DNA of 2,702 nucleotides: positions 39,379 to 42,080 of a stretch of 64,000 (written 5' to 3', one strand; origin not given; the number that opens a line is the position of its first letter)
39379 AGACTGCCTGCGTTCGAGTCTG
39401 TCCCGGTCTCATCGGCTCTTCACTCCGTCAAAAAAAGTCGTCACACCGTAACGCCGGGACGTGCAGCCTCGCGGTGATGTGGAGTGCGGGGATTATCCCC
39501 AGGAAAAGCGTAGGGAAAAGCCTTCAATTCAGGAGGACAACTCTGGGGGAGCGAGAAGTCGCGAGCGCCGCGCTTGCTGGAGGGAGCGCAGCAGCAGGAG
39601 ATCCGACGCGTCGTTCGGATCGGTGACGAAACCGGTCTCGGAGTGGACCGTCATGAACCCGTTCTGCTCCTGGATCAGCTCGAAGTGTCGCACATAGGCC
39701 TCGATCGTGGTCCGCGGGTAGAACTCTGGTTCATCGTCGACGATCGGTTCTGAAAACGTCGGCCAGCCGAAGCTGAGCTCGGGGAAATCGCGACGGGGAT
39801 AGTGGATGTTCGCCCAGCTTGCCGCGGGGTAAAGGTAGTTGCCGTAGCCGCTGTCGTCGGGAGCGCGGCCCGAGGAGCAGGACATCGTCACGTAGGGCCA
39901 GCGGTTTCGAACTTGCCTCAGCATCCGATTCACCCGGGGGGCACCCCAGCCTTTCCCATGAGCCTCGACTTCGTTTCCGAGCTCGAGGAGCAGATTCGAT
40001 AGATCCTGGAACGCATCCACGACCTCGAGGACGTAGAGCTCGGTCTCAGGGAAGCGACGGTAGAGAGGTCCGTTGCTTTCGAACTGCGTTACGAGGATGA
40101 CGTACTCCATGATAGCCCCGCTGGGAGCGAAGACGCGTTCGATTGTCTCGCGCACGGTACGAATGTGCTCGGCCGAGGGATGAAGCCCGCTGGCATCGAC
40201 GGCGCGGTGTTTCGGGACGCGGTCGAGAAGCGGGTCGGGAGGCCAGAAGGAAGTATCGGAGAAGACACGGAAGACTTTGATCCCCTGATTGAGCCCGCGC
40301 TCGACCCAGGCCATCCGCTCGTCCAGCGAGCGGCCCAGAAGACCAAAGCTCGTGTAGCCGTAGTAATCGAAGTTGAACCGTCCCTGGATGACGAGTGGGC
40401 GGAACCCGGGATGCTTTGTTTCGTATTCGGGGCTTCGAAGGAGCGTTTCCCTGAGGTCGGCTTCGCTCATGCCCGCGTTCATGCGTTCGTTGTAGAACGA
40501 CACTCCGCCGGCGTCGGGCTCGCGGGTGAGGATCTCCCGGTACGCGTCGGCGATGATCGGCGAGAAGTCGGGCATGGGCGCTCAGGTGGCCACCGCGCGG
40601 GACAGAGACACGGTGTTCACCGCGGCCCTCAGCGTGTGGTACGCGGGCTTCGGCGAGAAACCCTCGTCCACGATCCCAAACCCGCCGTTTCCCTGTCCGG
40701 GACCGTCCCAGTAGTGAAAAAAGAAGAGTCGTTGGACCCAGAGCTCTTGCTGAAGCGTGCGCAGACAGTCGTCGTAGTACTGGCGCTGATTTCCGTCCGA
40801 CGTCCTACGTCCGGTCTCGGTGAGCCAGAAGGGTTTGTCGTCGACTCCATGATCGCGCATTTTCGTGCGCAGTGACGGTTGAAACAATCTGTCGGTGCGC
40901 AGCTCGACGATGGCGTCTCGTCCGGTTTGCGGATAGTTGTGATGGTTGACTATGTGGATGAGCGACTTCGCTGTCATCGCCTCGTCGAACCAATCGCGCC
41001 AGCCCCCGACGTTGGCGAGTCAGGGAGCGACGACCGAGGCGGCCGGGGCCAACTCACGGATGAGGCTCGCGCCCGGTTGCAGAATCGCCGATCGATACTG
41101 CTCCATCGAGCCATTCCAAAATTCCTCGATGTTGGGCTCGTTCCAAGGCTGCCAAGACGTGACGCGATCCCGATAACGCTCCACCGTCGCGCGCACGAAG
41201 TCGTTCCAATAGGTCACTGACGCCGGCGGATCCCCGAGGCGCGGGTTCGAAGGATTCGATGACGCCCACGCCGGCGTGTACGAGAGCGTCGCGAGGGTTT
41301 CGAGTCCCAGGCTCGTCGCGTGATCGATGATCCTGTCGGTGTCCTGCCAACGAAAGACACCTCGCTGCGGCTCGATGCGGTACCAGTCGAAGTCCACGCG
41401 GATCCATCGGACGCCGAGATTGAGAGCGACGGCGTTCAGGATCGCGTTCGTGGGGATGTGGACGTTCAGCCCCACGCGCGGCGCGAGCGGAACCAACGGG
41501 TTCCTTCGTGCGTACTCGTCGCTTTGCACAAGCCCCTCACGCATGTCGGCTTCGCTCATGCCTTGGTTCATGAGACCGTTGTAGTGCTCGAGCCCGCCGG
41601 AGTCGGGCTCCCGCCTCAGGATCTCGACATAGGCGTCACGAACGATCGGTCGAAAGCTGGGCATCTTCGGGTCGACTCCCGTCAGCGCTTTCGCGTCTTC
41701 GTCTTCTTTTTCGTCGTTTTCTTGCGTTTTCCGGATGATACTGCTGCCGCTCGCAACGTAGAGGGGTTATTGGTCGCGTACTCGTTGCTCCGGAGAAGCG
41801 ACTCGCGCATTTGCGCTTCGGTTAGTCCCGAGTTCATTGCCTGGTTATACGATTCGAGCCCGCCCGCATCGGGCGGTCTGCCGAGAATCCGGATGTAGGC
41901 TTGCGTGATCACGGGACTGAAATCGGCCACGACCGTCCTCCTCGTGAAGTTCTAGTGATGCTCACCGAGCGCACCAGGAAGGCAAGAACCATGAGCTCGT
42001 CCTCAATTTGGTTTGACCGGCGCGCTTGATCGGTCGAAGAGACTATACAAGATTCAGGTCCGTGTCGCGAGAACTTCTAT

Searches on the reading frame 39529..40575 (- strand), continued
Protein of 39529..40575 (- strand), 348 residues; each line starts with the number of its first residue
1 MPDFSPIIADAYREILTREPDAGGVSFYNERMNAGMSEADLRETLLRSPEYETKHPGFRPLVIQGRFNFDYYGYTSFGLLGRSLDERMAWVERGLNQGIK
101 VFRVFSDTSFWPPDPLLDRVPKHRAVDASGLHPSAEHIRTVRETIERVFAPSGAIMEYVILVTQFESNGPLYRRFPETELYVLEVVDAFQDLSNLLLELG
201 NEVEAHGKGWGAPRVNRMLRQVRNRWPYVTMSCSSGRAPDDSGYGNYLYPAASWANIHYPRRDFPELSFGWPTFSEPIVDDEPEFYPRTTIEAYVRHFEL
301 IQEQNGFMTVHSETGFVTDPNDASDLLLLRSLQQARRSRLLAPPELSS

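Call 61: fold_search(model_id=the predicted structure, library=pdb)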
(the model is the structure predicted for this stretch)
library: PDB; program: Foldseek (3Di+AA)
matches with E <= 10: 1806; with E <= 0.001: 107
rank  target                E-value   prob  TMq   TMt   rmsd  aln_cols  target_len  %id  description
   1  5msy_B                1.8e-06  1.00  0.48  0.39   9.8       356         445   12  Glycoside hydrolase BT_1012 (released 2017-03-22)
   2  5msy_C                3.9e-06  1.00  0.49  0.39   8.6       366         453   12  Glycoside hydrolase BT_1012 (released 2017-03-22)
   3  3pz9                  4.7e-06  1.00  0.42  0.41   9.8       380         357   15  Native structure of endo-1,4-beta-D-mannanase from Thermotoga petrophila RKU-1 (released 2011-12-28)
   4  8gf3                  6.6e-06  1.00  0.40  0.40   9.9       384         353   11  Crystallographic structure from BlMan5_7 (released 2024-04-17)
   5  3pzn                  8.3e-06  1.00  0.44  0.42   9.8       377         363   14  Structure of the hyperthermostable endo-1,4-beta-D-mannanase from Thermotoga petrophila RKU-1 with citrate and glycerol (released 2011-12-28)
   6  4qfu_D                1.0e-05  1.00  0.46  0.36   6.8       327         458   12  Crystal structure of a glycoside hydrolase family 5 (BVU_2644) from Bacteroides vulgatus ATCC 8482 at 1.90 A resolutio (released 2014-07-02)
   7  4qfu_H                1.0e-05  1.00  0.45  0.36   7.4       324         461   13  Crystal structure of a glycoside hydrolase family 5 (BVU_2644) from Bacteroides vulgatus ATCC 8482 at 1.90 A resolutio (released 2014-07-02)
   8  3kzs_A                1.3e-05  1.00  0.49  0.39   8.4       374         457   13  Crystal structure of glycosyl hydrolase family 5 (NP_809925.1) from BACTEROIDES THETAIOTAOMICRON VPI-5482 at 2.10 A re (released 2010-12-29)
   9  4qfu_A                1.4e-05  1.00  0.45  0.35   8.5       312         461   13  Crystal structure of a glycoside hydrolase family 5 (BVU_2644) from Bacteroides vulgatus ATCC 8482 at 1.90 A resolutio (released 2014-07-02)
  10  4qfu_F                1.6e-05  1.00  0.44  0.34   8.7       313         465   12  Crystal structure of a glycoside hydrolase family 5 (BVU_2644) from Bacteroides vulgatus ATCC 8482 at 1.90 A resolutio (released 2014-07-02)
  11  3wh9_A                1.8e-05  1.00  0.35  0.36   9.1       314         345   10  The ligand-free structure of ManBK from Aspergillus niger BK01 (released 2014-10-08)
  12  3kzs_B                2.0e-05  1.00  0.51  0.41   7.8       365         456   13  Crystal structure of glycosyl hydrolase family 5 (NP_809925.1) from BACTEROIDES THETAIOTAOMICRON VPI-5482 at 2.10 A re (released 2010-12-29)
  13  3wfl                  2.0e-05  1.00  0.42  0.43   8.8       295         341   12  Crtstal structure of glycoside hydrolase family 5 beta-mannanase from Talaromyces trachyspermus (released 2014-07-23)
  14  6tn6                  2.4e-05  1.00  0.43  0.34   9.8       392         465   14  X-ray structure of the endo-beta-1,4-mannanase from Thermotoga petrophila (released 2020-04-29)
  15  4qfu_J                2.7e-05  1.00  0.46  0.36   7.3       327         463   12  Crystal structure of a glycoside hydrolase family 5 (BVU_2644) from Bacteroides vulgatus ATCC 8482 at 1.90 A resolutio (released 2014-07-02)
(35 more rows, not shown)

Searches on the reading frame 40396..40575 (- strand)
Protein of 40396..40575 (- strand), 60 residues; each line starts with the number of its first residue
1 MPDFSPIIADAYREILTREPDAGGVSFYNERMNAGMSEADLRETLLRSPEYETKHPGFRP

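Call 95: search_protein_representatives(alignment_id=A4)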
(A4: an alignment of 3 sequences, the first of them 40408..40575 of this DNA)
Query: 3 sequences, 56 profile positions. Proteins with E-value up to 0.001 (for the whole library): 13484; up to 1e-10: 3474; up to 1e-30: 42. The best 150 are listed.
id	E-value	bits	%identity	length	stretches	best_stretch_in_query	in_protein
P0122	2.8e-58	209.5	-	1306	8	10-54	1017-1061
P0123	2.9e-54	196.7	-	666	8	8-50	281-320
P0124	2.8e-49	180.7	-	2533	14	8-51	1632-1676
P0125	5.1e-46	170.3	-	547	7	6-52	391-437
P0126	9.3e-46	169.4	-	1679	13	8-56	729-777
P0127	7.9e-45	166.4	-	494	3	3-56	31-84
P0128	7.7e-44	163.3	-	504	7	2-50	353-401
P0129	1.7e-43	162.2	-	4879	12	7-32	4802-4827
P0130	3.4e-43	161.2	-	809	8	8-54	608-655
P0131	1.8e-41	155.7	-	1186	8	6-50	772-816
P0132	1.3e-39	149.8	-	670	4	3-52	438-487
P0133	7.6e-39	147.3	-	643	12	8-40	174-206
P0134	3.7e-37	141.9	-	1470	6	10-51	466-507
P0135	1.3e-36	140.1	-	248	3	3-56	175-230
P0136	1.6e-36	139.8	-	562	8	4-54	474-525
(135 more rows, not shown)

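Call 98: search_solved_structures(query=A3, max_evalue=1, show_alignments=2)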
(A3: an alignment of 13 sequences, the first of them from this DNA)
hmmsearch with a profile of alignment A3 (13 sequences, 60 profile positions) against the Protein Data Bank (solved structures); distinct sequences matched with E-value up to 1: 5.
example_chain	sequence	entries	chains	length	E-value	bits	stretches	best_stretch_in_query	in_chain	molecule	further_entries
8imi_0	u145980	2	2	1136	6.2e-05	25.8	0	2-45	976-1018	ApcE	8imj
7eyd_09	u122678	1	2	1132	0.0011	21.8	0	6-53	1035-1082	Phycobiliprotein ApcE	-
3osj_A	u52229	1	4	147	0.34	13.8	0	6-19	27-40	Phycobilisome LCM core-membrane linker polypeptide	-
8ofg_A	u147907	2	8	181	0.36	13.7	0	23-50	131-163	Diadenylate cyclase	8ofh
2l06_A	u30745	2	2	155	0.4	13.6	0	6-19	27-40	Phycobilisome LCM core-membrane linker polypeptide | Phycobiliprotein ApcE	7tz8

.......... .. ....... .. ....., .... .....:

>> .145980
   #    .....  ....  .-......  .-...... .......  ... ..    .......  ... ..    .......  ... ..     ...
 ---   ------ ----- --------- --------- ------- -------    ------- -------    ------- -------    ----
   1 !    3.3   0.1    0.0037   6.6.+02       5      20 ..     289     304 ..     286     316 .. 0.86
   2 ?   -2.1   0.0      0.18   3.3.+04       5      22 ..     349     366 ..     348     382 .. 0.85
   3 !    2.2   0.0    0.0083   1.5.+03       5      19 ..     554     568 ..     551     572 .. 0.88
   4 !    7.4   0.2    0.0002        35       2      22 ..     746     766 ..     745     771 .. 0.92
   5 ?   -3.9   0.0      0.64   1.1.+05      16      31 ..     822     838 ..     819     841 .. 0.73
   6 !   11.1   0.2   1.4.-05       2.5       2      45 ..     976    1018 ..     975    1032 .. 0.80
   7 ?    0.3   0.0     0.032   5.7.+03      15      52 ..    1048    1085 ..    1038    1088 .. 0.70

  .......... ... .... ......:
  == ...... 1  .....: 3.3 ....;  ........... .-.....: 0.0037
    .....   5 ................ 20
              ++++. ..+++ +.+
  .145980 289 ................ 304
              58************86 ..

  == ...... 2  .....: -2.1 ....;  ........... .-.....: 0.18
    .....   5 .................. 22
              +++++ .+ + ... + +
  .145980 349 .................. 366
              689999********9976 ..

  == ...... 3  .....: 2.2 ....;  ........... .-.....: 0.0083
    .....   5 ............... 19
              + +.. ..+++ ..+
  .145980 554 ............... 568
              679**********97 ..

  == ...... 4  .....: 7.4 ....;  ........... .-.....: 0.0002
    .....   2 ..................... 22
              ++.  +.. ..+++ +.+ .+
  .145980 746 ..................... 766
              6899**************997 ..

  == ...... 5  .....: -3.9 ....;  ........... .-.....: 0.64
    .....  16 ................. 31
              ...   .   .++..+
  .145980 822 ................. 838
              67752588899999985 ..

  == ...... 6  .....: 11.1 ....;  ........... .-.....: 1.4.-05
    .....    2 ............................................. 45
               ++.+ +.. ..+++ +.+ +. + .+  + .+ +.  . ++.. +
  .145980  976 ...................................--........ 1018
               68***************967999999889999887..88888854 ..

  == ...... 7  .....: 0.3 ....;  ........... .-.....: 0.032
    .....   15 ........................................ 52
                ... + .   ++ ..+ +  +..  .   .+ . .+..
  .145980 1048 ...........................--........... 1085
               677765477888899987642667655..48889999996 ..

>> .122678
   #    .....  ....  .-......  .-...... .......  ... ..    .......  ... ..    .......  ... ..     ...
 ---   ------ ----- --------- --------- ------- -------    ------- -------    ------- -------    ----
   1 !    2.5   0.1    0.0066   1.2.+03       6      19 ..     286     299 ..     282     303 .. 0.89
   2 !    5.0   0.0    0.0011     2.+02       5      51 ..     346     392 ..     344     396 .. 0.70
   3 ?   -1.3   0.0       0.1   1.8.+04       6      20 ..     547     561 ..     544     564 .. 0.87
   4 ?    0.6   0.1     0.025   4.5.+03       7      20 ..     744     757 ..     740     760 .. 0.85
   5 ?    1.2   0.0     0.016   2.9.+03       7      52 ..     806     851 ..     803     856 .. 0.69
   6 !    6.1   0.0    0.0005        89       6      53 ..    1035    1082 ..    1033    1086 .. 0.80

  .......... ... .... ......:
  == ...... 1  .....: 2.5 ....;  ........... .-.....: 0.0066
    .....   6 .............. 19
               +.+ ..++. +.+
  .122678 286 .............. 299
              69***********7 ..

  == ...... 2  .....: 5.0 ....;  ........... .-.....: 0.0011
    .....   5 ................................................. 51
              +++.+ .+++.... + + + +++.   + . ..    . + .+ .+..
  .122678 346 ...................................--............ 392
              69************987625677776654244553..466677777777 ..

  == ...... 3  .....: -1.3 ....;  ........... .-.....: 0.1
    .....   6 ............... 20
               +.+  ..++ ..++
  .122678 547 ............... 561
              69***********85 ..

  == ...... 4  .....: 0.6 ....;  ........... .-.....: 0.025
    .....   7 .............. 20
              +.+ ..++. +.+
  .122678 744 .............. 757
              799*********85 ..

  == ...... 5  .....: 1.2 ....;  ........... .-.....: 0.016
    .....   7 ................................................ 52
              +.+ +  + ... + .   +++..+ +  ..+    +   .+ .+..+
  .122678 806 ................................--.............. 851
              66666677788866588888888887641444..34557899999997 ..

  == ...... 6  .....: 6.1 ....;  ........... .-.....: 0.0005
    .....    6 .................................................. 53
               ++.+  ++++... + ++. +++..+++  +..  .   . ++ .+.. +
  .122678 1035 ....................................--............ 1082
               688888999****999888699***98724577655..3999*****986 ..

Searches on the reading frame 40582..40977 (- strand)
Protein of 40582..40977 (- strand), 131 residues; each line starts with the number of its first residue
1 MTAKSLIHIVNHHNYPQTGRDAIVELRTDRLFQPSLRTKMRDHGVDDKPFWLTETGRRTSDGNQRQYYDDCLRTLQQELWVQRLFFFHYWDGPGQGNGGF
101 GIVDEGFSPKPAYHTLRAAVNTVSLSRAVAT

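Call 3: search_protein_families(library=pfam, proteins=[window:40582-40977:-], max_evalue=0.01)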
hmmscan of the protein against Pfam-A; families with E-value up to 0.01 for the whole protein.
window:40582-40977:- (131 aa): 1 family
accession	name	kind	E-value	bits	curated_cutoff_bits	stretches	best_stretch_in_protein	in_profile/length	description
PF11790.14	Glyco_hydro_cc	-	0.00096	19.2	21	1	47-88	163-209/237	Glycosyl hydrolase catalytic core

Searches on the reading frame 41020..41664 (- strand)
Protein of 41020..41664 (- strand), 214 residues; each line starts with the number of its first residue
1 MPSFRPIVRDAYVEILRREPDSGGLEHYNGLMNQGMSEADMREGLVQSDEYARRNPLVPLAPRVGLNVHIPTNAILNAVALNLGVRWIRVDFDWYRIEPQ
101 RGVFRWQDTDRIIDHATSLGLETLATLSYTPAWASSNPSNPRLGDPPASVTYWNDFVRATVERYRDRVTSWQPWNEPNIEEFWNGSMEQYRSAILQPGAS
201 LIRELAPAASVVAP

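Call 3: search_protein_families(library=pfam, proteins=[window:41020-41664:-], max_evalue=0.01)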
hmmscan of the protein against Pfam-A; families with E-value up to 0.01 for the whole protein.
window:41020-41664:- (214 aa): 5 families
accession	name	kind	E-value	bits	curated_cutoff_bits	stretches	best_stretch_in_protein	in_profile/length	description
PF13946.11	DUF4214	-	3.1e-07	30.8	23.2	1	11-54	27-71/72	Domain of unknown function (DUF4214)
PF01229.23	Glyco_hydro_39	-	1.6e-06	27.7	26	1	87-190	56-173/472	Glycosyl hydrolases family 39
PF00331.26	Glyco_hydro_10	-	3.3e-05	23.7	22.1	1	94-177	47-129/311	Glycosyl hydrolase family 10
PF02449.21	Glyco_hydro_42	-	0.00033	20.5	21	1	83-134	22-76/376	Beta-galactosidase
PF00232.24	Glyco_hydro_1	-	0.0045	15.9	22.6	0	82-198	69-182/453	Glycosyl hydrolase family 1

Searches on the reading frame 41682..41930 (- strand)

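Call 3: search_protein_families(library=pfam, proteins=[window:41682-41930:-], max_evalue=0.01)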
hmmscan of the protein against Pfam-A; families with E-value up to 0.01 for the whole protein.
window:41682-41930:- (82 aa): 1 family
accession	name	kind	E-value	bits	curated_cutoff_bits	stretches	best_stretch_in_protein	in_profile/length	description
PF13946.11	DUF4214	-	1.5e-06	28.6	23.2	1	8-54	24-71/72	Domain of unknown function (DUF4214)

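Call 19: search_protein_families(library=ncbifam, proteins=[window:41682-41930:-], max_evalue=0.01)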
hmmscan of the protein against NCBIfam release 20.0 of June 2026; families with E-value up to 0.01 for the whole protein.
window:41682-41930:- (82 aa): 0 families
